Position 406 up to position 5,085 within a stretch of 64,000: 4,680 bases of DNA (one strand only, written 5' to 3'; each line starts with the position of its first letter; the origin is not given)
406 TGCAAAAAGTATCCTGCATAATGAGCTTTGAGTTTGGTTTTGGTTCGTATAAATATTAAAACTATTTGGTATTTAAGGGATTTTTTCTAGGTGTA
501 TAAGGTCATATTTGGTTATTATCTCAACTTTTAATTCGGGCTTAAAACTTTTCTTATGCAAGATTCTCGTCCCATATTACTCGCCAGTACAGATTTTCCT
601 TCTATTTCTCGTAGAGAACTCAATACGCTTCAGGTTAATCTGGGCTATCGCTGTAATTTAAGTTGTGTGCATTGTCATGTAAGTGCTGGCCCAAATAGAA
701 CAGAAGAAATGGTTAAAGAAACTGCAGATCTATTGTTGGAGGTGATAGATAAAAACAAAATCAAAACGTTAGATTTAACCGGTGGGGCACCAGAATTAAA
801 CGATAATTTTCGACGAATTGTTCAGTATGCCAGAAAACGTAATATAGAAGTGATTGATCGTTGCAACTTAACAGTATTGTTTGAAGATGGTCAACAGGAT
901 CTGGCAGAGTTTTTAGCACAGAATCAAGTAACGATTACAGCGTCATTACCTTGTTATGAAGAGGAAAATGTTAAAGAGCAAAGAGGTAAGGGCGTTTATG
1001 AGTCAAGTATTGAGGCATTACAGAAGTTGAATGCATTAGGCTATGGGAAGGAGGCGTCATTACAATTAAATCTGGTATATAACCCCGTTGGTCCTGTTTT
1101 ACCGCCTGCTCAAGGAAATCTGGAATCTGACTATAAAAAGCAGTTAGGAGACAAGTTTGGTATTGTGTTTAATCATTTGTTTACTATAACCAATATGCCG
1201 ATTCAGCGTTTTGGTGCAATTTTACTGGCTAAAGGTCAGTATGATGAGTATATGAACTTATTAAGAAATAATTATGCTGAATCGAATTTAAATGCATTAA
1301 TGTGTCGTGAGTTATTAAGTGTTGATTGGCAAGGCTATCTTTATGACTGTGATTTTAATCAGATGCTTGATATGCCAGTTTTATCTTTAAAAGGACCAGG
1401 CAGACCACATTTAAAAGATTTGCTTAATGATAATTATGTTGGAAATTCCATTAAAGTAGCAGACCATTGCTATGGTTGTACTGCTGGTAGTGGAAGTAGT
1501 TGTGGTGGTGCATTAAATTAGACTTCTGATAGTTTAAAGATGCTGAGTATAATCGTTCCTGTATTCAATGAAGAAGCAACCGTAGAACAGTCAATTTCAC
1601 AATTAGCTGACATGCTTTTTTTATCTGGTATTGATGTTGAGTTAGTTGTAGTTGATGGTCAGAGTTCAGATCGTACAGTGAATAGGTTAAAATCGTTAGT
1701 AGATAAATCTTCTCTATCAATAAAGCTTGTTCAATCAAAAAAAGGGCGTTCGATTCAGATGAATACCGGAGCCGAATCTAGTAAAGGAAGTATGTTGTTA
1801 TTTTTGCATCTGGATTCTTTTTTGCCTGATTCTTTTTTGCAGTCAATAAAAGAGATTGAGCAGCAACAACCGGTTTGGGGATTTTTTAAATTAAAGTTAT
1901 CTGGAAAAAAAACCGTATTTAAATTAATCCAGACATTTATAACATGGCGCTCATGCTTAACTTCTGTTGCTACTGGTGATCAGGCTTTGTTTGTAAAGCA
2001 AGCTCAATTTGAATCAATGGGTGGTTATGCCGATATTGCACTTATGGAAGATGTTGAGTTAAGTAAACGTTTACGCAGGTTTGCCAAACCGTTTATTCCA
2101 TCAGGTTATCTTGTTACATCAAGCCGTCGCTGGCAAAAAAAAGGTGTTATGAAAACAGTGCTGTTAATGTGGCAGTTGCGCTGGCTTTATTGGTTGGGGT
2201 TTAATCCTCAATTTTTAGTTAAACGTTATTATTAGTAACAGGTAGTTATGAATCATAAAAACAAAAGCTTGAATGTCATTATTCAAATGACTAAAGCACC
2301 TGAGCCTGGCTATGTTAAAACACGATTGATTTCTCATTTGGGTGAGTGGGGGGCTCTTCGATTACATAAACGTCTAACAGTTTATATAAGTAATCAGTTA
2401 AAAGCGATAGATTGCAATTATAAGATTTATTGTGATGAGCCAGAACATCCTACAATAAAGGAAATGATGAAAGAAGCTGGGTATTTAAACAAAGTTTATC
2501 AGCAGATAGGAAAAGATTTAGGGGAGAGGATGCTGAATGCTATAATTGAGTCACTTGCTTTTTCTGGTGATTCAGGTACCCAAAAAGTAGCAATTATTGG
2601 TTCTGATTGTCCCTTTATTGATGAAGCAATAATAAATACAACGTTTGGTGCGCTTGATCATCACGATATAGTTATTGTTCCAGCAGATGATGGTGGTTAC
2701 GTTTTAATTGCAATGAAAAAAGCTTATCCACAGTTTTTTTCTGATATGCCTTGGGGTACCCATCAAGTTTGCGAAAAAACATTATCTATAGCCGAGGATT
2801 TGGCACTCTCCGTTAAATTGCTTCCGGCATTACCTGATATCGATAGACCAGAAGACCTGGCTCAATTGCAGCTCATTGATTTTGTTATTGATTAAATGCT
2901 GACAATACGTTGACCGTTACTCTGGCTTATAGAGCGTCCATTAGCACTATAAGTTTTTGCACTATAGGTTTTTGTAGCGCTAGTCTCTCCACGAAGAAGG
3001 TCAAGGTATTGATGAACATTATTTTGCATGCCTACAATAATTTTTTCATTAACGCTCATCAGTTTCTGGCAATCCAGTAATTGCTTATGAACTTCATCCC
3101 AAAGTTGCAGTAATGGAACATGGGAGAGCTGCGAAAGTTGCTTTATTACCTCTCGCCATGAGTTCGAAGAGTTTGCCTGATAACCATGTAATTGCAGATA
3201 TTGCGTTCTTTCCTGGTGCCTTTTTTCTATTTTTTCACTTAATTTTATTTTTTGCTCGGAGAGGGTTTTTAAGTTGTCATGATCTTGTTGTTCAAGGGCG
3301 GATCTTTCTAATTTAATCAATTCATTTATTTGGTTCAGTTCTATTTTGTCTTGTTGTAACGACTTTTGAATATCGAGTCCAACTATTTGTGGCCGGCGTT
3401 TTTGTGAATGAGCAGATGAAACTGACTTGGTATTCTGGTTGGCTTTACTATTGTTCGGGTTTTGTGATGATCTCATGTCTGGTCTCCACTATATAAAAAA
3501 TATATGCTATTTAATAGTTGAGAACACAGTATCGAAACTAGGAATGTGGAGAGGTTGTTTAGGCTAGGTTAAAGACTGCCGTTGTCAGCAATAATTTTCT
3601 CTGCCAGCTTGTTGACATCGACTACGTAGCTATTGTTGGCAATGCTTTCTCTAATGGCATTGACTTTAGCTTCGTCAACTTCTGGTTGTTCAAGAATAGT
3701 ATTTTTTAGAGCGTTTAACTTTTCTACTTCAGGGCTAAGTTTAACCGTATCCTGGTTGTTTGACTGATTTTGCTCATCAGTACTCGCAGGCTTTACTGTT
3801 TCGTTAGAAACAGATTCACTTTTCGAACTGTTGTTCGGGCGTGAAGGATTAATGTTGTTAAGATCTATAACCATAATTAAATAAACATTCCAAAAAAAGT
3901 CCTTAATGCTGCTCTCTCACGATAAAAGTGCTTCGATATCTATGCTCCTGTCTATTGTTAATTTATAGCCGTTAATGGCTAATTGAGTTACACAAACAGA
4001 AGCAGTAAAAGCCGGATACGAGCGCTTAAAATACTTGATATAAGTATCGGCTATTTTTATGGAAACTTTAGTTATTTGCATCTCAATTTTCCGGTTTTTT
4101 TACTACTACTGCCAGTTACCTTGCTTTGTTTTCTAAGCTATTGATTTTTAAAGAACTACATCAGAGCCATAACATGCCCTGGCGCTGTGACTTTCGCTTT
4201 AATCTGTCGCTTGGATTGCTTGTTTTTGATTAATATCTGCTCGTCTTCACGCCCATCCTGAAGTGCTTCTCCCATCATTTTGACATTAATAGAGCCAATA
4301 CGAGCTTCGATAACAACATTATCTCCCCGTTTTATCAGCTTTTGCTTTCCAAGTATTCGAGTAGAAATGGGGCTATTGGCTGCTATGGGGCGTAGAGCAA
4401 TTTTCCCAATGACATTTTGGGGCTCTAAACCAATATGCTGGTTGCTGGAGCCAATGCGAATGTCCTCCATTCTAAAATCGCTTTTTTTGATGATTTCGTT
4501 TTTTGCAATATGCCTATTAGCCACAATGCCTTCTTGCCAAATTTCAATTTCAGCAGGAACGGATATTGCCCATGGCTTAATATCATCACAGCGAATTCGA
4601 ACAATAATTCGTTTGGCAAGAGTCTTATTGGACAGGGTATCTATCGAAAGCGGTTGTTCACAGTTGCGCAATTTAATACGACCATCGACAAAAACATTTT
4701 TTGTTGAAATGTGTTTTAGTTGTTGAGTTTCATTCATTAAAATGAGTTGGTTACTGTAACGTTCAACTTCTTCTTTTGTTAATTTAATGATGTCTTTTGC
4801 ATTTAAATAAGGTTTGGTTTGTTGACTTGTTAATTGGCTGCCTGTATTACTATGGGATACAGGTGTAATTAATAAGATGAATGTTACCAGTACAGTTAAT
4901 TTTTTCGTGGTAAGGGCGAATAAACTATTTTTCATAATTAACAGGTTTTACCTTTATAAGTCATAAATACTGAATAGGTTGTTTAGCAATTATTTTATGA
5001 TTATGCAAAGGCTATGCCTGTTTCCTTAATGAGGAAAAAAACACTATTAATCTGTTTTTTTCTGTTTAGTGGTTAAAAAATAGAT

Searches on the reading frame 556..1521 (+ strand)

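Call 65: search_protein_families(library=pfam, proteins=[window:556-1521:+], max_evalue=0.00001)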
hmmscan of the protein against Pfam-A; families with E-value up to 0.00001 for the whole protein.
window:556-1521:+ (321 aa): 2 families
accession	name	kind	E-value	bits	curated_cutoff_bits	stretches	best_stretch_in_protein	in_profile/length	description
PF12345.13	DUF3641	-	2e-56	190.1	24.9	1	182-319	1-134/134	Protein of unknown function (DUF3641)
PF04055.27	Radical_SAM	-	4.4e-14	53.4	29.5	1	27-164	1-142/166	Radical SAM superfamily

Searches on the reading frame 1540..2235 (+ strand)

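Call 65: search_protein_families(library=pfam, proteins=[window:1540-2235:+], max_evalue=0.00001)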
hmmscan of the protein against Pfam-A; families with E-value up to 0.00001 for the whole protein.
window:1540-2235:+ (231 aa): 2 families
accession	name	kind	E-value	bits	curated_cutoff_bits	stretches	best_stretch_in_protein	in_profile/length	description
PF00535.33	Glycos_transf_2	-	5.8e-16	59.3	23.3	1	3-104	1-101/168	Glycosyl transferase family 2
PF10111.15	Glyco_tranf_2_2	-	2.7e-08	34.1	27.3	1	3-104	1-104/276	Glycosyltransferase like family 2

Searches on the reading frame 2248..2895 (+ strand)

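Call 65: search_protein_families(library=pfam, proteins=[window:2248-2895:+], max_evalue=0.00001)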
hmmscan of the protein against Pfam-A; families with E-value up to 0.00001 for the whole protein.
window:2248-2895:+ (215 aa): 2 families
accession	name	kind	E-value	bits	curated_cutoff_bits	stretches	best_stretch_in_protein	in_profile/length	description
PF09837.15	DUF2064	-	6e-26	91.1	25.8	1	53-171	8-120/120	Uncharacterized protein conserved in bacteria (DUF2064)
PF01983.22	CofC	-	5.4e-08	32.7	22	1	23-160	13-137/217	Guanylyl transferase CofC like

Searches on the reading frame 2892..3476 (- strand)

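Call 65: search_protein_families(library=pfam, proteins=[window:2892-3476:-], max_evalue=0.00001)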
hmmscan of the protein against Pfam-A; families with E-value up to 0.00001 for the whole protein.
window:2892-3476:- (194 aa): 1 family
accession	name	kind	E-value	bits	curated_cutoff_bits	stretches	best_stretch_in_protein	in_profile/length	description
PF05130.17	FlgN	-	2.5e-13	51.1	30.5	1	36-174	6-142/147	FlgN protein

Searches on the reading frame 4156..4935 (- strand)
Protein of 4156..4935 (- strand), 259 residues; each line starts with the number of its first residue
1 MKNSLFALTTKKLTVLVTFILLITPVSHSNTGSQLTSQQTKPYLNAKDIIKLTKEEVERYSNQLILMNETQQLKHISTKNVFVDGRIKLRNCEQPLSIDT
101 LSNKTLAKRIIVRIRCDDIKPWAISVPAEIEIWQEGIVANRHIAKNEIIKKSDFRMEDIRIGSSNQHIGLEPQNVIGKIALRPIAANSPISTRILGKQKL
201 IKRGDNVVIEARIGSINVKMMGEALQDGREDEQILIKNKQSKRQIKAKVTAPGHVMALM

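Call 65: search_protein_families(library=pfam, proteins=[window:4156-4935:-], max_evalue=0.00001)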
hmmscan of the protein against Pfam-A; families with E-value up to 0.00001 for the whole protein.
window:4156-4935:- (259 aa): 2 families
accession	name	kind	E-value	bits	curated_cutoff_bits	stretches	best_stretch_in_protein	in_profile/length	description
PF13144.11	ChapFlgA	-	2.1e-28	99.2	23.8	1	136-255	3-120/122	Chaperone for flagella basal body P-ring formation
PF08666.17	SAF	-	2.3e-07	31.7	21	1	137-191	4-58/63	SAF domain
